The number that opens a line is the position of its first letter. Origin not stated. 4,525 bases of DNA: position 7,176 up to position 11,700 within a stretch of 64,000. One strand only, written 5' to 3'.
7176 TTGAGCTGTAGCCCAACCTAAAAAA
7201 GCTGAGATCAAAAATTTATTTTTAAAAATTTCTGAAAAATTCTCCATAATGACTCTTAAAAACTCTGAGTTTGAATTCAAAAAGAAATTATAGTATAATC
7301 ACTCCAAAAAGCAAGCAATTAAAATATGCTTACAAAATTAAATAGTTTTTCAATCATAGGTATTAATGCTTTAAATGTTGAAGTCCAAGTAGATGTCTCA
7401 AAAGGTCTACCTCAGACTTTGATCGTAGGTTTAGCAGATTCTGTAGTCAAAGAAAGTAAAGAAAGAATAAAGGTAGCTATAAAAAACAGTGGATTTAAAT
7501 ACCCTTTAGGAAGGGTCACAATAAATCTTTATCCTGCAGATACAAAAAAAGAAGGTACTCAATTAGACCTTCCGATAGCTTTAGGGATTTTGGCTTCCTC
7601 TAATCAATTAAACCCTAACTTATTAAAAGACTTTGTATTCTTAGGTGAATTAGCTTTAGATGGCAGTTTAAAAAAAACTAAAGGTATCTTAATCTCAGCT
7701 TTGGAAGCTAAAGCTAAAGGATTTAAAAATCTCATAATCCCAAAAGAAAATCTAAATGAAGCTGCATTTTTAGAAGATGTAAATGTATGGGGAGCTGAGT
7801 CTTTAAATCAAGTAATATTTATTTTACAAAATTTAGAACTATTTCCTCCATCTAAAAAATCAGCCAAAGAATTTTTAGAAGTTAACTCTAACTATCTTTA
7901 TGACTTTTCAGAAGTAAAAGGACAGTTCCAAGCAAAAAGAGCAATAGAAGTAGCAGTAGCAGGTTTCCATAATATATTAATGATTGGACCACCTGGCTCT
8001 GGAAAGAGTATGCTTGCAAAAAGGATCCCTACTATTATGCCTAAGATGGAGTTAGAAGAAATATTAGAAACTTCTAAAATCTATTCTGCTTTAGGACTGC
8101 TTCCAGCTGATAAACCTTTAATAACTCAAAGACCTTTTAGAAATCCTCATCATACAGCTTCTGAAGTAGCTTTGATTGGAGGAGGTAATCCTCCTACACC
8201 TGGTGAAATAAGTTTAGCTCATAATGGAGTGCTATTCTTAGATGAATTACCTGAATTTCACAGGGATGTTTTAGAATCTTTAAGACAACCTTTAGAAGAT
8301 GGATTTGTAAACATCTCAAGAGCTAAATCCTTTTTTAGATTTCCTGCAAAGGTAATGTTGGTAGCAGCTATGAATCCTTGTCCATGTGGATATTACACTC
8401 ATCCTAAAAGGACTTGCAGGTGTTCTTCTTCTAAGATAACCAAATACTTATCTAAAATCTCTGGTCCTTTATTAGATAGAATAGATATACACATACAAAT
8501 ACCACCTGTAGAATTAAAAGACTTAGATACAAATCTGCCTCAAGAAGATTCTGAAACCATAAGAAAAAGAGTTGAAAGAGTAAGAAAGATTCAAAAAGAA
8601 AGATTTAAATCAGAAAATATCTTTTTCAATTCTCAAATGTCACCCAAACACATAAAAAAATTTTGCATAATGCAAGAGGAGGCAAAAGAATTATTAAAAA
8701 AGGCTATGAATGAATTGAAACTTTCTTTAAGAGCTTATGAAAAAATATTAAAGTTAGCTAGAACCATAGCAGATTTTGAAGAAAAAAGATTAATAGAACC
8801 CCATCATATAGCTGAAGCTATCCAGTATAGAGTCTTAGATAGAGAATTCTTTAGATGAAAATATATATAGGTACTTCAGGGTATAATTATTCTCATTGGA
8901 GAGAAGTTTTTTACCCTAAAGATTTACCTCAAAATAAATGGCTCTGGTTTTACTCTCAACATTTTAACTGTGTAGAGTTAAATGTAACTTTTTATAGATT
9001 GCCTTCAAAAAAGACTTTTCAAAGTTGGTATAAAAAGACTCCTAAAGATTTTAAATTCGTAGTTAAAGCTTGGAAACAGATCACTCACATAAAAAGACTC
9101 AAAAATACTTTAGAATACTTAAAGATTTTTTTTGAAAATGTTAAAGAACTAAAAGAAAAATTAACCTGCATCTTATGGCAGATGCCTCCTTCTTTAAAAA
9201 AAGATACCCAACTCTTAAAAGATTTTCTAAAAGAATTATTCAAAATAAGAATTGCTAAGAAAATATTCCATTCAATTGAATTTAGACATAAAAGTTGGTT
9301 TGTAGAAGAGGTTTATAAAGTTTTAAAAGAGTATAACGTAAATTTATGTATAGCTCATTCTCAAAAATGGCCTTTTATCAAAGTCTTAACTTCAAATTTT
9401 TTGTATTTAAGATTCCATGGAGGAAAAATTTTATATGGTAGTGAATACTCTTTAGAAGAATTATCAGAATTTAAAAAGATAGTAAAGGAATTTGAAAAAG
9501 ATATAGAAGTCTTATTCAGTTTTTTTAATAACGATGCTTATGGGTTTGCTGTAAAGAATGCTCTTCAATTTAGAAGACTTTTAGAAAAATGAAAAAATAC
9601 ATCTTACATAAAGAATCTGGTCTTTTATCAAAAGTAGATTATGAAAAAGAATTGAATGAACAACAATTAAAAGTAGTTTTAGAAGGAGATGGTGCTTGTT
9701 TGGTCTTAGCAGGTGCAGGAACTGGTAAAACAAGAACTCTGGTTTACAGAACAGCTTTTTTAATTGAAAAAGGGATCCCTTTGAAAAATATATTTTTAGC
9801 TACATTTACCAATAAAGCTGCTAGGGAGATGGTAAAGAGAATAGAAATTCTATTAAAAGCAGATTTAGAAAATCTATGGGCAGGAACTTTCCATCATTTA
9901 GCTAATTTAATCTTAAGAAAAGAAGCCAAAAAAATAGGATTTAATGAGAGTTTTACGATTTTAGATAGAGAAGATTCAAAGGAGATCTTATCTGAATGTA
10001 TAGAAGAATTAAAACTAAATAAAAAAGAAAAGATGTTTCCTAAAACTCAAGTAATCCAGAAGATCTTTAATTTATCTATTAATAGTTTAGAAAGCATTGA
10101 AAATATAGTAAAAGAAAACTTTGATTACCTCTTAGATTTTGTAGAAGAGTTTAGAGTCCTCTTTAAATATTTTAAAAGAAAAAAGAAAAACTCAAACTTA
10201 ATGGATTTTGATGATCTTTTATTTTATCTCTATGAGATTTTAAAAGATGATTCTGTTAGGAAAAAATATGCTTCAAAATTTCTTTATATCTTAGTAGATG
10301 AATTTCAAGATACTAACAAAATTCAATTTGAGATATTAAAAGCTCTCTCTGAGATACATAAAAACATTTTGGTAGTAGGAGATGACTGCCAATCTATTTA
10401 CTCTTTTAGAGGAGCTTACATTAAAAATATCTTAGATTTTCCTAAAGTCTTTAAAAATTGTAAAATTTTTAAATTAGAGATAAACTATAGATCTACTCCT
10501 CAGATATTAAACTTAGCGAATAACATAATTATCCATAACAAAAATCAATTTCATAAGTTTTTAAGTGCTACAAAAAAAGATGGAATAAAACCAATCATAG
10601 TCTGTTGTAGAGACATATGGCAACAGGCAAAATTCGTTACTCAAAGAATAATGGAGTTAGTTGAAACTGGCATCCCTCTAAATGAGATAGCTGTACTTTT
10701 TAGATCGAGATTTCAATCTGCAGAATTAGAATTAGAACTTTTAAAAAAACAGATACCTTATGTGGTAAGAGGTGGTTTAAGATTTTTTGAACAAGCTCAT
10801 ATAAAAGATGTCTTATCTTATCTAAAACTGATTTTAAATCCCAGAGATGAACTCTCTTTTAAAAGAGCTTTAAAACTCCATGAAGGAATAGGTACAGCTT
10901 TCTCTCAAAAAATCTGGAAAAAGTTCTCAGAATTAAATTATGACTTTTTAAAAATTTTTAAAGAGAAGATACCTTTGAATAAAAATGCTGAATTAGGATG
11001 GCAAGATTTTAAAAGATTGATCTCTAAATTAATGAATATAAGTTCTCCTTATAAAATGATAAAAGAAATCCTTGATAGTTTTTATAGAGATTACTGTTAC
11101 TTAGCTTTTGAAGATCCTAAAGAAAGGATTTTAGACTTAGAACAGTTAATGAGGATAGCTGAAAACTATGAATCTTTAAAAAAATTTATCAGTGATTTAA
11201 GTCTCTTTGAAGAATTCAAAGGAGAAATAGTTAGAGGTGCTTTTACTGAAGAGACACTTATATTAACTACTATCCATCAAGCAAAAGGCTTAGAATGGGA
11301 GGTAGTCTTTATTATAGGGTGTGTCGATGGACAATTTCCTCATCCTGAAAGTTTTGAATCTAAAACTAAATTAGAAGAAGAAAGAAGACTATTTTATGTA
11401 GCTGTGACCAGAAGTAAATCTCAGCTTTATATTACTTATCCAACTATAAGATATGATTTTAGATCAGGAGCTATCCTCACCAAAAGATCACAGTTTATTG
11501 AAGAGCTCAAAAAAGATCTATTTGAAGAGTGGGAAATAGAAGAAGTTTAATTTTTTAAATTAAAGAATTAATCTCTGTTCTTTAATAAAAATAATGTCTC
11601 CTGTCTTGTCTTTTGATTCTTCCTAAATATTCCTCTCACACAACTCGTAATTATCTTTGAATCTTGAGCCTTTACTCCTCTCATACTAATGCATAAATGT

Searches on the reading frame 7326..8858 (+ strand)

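Call 90: search_protein_families(library=pfam, proteins=[window:7326-8858:+], max_evalue=0.0001)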
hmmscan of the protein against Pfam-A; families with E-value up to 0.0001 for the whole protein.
window:7326-8858:+ (510 aa): 6 families
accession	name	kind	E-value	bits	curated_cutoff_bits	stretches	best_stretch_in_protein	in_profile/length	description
PF01078.27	Mg_chelatase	-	2.8e-96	321.3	20.3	1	193-398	1-205/207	Magnesium chelatase, subunit ChlI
PF13541.12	ChlI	-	4.1e-44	149.8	27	1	20-142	1-121/121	Subunit ChlI of Mg-chelatase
PF13335.12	Mg_chelatase_C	-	1.3e-32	112.6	26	1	407-502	2-94/94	Magnesium chelatase, subunit ChlI C-terminal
PF07728.20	AAA_5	-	9.7e-10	39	22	1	216-353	1-125/139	AAA domain (dynein-related subfamily)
PF00493.29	MCM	-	2.8e-09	36.9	23.3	1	209-361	52-182/224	MCM P-loop domain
PF00158.32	Sigma54_activat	-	3.8e-05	23.9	20.2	0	290-349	84-141/168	Sigma-54 interaction domain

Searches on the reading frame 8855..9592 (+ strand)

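Call 90: search_protein_families(library=pfam, proteins=[window:8855-9592:+], max_evalue=0.0001)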
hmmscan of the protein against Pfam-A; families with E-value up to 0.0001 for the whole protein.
window:8855-9592:+ (245 aa): 1 family
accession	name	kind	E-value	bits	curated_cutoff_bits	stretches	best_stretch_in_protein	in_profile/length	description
PF01904.24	DUF72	-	1.3e-66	225.2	25.3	1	20-241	1-216/217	Protein of unknown function DUF72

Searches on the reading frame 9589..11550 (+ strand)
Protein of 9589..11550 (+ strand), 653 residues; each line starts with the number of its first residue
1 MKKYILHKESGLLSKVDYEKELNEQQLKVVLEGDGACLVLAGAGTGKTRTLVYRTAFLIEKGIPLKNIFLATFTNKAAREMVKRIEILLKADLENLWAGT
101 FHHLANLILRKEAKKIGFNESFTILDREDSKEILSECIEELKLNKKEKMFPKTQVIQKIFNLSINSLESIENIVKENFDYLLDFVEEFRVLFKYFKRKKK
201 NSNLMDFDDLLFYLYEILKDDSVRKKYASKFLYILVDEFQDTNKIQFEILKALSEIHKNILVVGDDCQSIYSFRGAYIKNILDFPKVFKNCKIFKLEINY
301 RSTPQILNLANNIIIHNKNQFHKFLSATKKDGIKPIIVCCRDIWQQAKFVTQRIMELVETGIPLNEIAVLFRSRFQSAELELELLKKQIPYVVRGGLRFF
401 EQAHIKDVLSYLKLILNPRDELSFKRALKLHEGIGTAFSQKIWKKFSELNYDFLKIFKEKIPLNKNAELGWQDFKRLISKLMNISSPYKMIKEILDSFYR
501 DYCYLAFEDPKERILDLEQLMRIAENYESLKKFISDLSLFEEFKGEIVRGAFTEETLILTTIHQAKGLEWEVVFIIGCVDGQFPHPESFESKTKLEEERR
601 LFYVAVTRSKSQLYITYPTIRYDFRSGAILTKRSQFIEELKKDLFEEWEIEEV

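Call 90: search_protein_families(library=pfam, proteins=[window:9589-11550:+], max_evalue=0.0001)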
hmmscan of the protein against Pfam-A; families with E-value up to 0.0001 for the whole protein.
window:9589-11550:+ (653 aa): 7 families
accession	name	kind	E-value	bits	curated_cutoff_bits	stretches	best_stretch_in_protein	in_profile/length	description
PF00580.27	UvrD-helicase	-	8.5e-75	252.3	23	1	22-288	1-270/271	UvrD/REP helicase N-terminal domain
PF13361.12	UvrD_C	-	1.5e-60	205.9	25.6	1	295-617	2-347/350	UvrD-like helicase C-terminal domain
PF13245.12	AAA_19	-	3.8e-22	79.3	25.1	1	35-274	12-134/134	AAA domain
PF13538.12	UvrD_C_2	-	1.3e-11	44.6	27.4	1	559-615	4-51/52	UvrD-like helicase C-terminal domain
PF13604.12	AAA_30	-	4.6e-06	26.9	27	0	22-87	2-68/191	AAA domain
PF13087.12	AAA_12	-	2.1e-05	24.6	27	0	551-615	133-190/195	AAA domain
PF01443.25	Viral_helicase1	-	8.8e-05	22.9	21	0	559-615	179-226/228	Viral superfamily 1 RNA helicase core domain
